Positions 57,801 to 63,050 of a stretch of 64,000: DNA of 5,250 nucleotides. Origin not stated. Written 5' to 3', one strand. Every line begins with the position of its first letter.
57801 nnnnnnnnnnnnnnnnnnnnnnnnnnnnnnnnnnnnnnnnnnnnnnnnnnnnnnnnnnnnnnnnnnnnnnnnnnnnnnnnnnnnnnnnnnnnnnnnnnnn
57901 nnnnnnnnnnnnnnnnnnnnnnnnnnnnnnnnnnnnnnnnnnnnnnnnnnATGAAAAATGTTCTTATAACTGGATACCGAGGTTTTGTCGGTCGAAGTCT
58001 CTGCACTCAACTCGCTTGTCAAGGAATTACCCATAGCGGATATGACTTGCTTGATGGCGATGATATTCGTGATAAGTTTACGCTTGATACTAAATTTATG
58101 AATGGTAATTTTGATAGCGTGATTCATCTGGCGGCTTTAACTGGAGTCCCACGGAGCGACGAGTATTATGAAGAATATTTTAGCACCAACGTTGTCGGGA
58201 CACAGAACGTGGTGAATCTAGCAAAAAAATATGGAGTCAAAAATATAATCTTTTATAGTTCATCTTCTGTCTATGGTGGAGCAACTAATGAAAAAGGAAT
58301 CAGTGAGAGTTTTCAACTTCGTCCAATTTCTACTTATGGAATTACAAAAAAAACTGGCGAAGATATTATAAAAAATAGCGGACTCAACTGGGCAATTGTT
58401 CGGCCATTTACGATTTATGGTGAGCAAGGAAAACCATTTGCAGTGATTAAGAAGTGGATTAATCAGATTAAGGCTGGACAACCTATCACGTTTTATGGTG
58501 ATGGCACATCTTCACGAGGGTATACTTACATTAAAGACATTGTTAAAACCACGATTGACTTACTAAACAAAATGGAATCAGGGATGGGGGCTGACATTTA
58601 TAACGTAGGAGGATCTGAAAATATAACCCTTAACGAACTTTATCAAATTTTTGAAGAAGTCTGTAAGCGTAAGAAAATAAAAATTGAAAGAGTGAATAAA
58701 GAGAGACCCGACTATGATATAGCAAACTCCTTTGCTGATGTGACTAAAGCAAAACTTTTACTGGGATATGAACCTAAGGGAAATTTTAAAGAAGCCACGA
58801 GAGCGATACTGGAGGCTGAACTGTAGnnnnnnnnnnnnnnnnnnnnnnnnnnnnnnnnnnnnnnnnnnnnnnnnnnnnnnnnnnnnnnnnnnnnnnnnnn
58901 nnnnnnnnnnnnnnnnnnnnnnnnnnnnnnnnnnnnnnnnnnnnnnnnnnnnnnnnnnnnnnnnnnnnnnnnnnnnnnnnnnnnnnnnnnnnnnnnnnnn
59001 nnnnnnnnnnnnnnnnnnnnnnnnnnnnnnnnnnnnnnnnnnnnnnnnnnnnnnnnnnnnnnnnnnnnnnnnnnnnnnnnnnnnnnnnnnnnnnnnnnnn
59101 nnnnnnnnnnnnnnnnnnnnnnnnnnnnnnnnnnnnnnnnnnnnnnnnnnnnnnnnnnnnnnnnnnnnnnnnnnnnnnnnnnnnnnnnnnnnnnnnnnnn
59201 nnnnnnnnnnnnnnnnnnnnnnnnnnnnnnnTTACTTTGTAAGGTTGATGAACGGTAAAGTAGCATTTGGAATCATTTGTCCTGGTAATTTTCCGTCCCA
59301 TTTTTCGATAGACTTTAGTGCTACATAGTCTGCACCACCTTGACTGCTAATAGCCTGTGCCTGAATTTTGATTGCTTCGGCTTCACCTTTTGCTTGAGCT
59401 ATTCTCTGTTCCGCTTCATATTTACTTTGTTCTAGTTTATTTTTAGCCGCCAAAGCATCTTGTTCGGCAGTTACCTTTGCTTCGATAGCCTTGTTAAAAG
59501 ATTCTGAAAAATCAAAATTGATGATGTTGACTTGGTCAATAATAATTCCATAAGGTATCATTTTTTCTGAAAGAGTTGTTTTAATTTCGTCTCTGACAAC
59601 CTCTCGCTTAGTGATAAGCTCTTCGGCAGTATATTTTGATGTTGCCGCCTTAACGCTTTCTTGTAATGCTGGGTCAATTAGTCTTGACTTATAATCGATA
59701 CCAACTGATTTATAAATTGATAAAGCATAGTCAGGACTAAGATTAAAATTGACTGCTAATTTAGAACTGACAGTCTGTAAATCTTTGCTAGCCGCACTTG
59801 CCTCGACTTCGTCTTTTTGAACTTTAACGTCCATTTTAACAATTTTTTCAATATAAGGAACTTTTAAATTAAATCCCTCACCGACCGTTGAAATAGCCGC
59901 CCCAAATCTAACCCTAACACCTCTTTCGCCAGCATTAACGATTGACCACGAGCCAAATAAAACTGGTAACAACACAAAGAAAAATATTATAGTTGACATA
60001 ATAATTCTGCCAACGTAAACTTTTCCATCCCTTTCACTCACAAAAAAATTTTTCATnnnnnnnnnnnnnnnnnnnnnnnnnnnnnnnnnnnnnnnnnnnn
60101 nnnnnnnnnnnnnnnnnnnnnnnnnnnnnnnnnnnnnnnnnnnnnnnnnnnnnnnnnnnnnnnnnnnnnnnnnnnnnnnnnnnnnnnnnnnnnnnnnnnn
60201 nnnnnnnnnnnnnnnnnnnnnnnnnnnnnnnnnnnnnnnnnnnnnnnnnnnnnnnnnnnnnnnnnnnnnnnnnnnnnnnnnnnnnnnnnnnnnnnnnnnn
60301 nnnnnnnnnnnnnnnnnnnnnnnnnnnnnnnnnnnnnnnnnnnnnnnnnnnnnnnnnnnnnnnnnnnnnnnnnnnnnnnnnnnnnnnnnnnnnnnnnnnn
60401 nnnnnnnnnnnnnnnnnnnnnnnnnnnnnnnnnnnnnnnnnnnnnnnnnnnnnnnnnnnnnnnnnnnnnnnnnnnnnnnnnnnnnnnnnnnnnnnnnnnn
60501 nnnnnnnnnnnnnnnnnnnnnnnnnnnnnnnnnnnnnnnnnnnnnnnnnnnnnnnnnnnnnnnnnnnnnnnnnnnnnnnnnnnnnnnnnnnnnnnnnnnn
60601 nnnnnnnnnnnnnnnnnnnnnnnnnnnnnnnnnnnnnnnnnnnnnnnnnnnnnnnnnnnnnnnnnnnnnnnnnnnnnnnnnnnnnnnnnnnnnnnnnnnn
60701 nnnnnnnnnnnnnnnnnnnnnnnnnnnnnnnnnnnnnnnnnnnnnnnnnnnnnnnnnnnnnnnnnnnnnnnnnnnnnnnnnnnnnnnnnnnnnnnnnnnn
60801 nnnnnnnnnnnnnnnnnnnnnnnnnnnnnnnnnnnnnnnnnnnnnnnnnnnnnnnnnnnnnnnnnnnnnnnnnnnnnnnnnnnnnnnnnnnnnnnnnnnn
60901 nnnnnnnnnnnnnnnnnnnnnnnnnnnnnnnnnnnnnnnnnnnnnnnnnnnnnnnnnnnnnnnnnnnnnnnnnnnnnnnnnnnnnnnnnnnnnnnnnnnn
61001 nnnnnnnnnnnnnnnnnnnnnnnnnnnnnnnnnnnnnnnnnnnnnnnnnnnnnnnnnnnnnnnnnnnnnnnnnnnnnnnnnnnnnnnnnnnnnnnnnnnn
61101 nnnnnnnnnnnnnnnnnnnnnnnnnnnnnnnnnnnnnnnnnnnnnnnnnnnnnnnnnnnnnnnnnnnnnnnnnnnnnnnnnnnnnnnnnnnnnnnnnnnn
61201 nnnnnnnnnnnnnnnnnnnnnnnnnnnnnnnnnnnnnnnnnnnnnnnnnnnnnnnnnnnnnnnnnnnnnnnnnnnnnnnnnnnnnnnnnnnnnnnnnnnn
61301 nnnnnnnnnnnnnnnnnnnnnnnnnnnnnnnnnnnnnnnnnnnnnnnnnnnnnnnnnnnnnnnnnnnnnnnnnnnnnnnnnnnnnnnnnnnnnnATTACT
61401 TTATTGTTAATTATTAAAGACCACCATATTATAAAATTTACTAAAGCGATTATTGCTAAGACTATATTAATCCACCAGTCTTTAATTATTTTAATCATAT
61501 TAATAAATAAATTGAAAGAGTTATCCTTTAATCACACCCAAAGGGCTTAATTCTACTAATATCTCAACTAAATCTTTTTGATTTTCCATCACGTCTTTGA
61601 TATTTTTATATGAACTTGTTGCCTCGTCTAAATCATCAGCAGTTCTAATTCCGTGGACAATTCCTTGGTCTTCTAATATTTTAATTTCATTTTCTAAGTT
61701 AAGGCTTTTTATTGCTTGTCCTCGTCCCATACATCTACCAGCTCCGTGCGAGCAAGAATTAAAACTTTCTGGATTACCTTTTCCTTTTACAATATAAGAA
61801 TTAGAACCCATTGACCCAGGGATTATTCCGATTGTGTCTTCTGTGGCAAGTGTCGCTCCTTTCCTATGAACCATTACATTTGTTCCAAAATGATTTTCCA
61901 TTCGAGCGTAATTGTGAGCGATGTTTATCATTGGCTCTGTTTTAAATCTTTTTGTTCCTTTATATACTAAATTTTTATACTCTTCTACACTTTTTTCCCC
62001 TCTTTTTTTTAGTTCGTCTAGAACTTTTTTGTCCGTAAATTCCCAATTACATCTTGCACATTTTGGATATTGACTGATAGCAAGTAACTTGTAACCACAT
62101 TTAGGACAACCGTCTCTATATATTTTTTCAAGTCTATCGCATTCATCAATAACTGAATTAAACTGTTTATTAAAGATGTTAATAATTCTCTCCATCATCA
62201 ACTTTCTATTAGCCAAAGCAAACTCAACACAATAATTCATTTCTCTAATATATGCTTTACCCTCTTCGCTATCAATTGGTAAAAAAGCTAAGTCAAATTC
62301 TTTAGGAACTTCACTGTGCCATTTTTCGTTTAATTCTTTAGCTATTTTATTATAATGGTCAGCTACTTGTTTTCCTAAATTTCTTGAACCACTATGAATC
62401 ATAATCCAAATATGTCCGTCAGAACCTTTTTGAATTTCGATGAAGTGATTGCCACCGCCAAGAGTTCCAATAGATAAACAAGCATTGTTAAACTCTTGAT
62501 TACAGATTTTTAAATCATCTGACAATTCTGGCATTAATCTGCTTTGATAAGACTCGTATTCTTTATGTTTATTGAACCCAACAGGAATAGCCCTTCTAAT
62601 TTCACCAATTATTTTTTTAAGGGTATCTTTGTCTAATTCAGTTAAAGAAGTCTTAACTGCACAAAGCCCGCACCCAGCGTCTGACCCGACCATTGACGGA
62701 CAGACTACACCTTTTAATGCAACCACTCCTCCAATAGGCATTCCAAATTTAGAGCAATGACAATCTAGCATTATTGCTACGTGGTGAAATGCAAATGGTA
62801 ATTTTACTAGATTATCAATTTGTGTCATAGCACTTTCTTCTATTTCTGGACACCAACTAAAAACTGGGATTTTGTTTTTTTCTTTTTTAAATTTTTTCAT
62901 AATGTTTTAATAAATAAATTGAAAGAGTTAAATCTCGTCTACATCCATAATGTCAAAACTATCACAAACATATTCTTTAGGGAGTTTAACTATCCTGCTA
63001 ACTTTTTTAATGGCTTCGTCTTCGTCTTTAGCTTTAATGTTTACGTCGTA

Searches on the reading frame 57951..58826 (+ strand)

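Call 27: search_protein_families(library=pfam, proteins=[window:57951-58826:+], max_evalue=0.01)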
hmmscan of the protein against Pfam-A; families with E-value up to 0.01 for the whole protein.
window:57951-58826:+ (291 aa): 7 families
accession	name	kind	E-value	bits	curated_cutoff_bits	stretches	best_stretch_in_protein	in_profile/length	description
PF01370.27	Epimerase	-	1.5e-45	155.9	20.9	1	4-220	1-240/240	NAD dependent epimerase/dehydratase family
PF16363.11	GDP_Man_Dehyd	-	2.6e-36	126.2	27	1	37-284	59-330/332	GDP-mannose 4,6 dehydratase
PF04321.23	RmlD_sub_bind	-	6e-28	98.2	27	1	3-251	2-244/287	RmlD substrate binding domain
PF01073.25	3Beta_HSD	-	3.9e-17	62.6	22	1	38-202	53-226/280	3-beta hydroxysteroid dehydrogenase/isomerase family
PF02719.21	Polysacc_synt_2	-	2.6e-16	60.1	20.2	1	38-232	62-241/293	Polysaccharide biosynthesis protein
PF07993.18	NAD_binding_4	-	9.5e-14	51.6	20.1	1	48-161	83-210/258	Male sterility protein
PF13460.12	NAD_binding_10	-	7.3e-10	39.4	27.2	1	76-166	77-157/184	NAD(P)H-binding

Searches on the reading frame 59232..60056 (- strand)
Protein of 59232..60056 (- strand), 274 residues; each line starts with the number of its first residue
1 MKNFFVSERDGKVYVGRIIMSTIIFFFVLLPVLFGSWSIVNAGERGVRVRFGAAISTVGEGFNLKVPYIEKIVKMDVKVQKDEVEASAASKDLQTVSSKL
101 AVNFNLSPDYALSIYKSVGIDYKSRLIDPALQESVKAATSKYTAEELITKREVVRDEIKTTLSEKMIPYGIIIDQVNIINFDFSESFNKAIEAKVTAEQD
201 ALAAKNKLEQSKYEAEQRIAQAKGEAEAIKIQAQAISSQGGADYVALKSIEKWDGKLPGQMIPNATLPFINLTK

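Call 27: search_protein_families(library=pfam, proteins=[window:59232-60056:-], max_evalue=0.01)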
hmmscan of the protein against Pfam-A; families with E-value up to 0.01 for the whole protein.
window:59232-60056:- (274 aa): 2 families
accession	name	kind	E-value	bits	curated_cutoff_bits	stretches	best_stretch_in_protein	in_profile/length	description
PF01145.31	Band_7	-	3.1e-34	119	23.6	1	39-225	2-175/176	SPFH domain / Band 7 family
PF14725.11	DUF4466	-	0.0021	18.3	25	1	42-203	115-277/307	Domain of unknown function (DUF4466)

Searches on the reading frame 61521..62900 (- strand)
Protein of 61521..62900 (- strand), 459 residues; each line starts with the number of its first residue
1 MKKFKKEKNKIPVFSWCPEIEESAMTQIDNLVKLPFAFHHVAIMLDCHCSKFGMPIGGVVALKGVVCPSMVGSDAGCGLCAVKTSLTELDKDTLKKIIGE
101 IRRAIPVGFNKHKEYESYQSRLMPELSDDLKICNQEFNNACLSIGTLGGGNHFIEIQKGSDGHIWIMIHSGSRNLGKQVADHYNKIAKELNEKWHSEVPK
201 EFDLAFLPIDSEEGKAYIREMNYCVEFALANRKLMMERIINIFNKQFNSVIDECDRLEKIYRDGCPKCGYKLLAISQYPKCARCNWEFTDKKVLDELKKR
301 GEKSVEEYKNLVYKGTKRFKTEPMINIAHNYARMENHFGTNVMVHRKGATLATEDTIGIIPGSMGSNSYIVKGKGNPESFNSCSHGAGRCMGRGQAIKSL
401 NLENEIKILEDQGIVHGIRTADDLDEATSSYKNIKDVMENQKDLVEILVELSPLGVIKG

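Call 10: search_protein_families(library=phrogs, proteins=[window:61521-62900:-])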
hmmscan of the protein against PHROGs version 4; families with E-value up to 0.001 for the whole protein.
window:61521-62900:- (459 aa): 2 families
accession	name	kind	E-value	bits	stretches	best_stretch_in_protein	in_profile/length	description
phrog_1075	-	DNA, RNA and nucleotide metabolism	3.9e-112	376.7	2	4-251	59-306/459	tRNA splicing ligase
phrog_32430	-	DNA, RNA and nucleotide metabolism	7.8e-34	117.4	1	328-459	9-138/139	tRNA splicing ligase RtcB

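Call 44: find_encoding_contigs(protein=window:61521-62900:-, flank=10000, max_places=4)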
Protein window:61521-62900:- (459 aa): no gene with exactly this product is on record in the collection.
